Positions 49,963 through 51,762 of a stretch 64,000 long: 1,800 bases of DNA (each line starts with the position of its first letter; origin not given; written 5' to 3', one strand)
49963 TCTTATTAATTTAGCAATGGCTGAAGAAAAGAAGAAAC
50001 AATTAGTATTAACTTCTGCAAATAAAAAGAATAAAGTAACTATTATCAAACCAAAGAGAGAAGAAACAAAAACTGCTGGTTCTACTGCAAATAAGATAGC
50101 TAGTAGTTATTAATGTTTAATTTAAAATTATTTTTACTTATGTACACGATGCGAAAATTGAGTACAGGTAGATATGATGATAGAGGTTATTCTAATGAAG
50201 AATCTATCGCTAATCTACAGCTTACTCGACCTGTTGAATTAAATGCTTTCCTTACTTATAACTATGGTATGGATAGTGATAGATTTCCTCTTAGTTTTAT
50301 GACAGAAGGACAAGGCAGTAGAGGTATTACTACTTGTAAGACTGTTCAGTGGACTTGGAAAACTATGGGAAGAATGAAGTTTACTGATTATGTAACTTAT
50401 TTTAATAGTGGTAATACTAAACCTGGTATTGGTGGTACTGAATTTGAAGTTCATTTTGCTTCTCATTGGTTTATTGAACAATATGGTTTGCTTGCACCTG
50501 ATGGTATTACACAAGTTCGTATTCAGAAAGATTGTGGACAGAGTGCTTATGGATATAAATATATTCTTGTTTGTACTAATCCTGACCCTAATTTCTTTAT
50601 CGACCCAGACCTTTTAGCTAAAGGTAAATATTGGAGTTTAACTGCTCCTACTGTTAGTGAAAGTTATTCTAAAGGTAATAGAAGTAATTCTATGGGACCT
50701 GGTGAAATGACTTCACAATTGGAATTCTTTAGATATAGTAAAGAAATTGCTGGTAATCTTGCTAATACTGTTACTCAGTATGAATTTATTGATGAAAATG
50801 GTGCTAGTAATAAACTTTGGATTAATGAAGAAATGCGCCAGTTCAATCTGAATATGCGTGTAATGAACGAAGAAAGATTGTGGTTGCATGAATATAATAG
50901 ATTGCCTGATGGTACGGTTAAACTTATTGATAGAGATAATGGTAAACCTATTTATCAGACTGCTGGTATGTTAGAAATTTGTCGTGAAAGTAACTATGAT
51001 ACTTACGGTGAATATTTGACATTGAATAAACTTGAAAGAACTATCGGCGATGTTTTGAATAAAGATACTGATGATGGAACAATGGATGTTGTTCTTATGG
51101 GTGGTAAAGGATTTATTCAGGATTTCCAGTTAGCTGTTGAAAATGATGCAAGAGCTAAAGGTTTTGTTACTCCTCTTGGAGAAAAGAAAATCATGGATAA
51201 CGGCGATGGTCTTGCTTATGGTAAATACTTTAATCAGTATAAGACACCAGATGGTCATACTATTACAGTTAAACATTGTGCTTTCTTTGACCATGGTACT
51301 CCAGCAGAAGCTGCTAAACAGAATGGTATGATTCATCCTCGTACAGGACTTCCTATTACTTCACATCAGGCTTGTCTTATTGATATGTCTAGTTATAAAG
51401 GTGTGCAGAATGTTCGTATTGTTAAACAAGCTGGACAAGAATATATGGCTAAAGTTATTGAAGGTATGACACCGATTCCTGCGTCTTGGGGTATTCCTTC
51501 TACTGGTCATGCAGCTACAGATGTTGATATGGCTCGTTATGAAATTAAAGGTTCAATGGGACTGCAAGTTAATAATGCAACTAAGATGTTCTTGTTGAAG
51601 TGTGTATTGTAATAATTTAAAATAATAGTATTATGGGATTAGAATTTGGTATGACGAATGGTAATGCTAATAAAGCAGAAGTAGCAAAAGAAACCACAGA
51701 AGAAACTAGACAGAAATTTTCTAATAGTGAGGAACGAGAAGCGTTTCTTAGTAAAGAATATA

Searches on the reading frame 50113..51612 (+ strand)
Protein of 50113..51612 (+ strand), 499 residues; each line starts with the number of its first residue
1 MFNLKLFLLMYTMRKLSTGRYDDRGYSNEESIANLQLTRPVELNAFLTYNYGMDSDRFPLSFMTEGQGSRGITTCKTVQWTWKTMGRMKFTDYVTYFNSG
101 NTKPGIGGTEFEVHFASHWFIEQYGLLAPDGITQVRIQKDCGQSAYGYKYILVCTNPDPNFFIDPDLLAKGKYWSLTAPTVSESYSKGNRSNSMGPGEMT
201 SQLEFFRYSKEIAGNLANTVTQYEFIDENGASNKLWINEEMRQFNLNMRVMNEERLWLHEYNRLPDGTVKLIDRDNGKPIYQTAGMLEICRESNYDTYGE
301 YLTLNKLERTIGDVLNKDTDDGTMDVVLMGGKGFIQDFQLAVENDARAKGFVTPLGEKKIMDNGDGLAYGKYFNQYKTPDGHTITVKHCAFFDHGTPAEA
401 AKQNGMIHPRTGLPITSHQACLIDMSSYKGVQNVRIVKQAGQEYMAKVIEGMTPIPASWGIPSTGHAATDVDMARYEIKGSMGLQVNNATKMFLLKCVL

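Call 43: search_protein_families(library=pfam, proteins=[window:50113-51612:+], max_evalue=0.001)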
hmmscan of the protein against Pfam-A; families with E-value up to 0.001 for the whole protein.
window:50113-51612:+ (499 aa): 1 family
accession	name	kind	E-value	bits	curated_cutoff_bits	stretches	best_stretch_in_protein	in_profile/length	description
PF23898.1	Crass_capsid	-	2.7e-36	125.4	27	1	26-493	18-489/496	Crassvirus major capsid protein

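Call 44: search_dna_similar(query=window:50113-51612:+, collection=phages, mode=protein, max_rows=12)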
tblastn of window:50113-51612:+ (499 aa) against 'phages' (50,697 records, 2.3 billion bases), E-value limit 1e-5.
Records with a match: 91; places in all: 92; records where one place covers at least 80% of the query: 83.
Best place of each record, by identity: 80-90% 1; 60-80% 22; <60% 68.
By first word of the organism name: uncultured 40; Flavobacterium 29; CrAssphage 7; Bacteriophage 6; crAssphage 2; Caudoviricetes 2; Bacteroides 2; Carjivirus 1; Bohxovirus 1; Dulem 1.
By host as written in the record: - 55; Flavobacterium psychrophilum 950106-1/1 12; Flavobacterium psychrophilum 020612-2/1 3; Flavobacterium psychrophilum strain FPS-D10 3; Bacteroides cellulosilyticus 2; Bacteroides xylanisolvens APCS1/XY 2; Flavobacterium psychrophilum FPS-D15 2; Flavobacterium psychrophilum FPS-D10 2; and 9 more.
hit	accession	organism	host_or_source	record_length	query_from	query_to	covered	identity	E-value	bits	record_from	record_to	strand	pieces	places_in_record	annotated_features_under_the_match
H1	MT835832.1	Bacteriophage sp.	human fecal samples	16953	4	498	99%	79.8%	0e+0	845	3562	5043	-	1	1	record has no annotation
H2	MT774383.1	uncultured phage cr11_1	human feces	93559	4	498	99%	79.6%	0e+0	843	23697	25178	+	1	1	major capsid protein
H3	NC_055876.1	uncultured phage cr11_1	human feces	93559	4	498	99%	79.6%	0e+0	843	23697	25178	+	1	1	major head protein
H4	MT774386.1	uncultured phage cr110_1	human feces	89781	4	498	99%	79.6%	0e+0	842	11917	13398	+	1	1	major capsid protein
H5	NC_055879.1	uncultured phage cr110_1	human feces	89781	4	498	99%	79.6%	0e+0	842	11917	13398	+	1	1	major head protein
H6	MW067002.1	CrAssphage sp. C0526BW15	stool sample from an infant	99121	1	499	100%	74.5%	0e+0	799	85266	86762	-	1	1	putative major capsid protein | hypothetical protein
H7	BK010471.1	Carjivirus communis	bacterium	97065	1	499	100%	74.3%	0e+0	799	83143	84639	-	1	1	KP06_gp74: putative major capsid protein | KP06_gp75: hypothetical protein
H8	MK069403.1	CrAssphage sp. O-152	fecal sample from Mexican boy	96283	1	499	100%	74.3%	0e+0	798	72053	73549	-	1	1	record has no annotation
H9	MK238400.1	CrAssphage ZA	Homo sapiens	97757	1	499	100%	74.3%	0e+0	798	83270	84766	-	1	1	putative major capsid protein | hypothetical protein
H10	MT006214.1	CrAssphage LMMB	human gut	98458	1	499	100%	74.3%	0e+0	798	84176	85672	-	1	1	major capsid protein | hypothetical protein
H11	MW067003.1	CrAssphage sp. C0531BW4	stool sample from an infant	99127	1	499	100%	74.1%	0e+0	798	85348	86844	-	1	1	putative major capsid protein | hypothetical protein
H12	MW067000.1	CrAssphage sp. C0521BD4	stool sample from an infant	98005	1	499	100%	74.1%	0e+0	796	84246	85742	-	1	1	putative major capsid protein | hypothetical protein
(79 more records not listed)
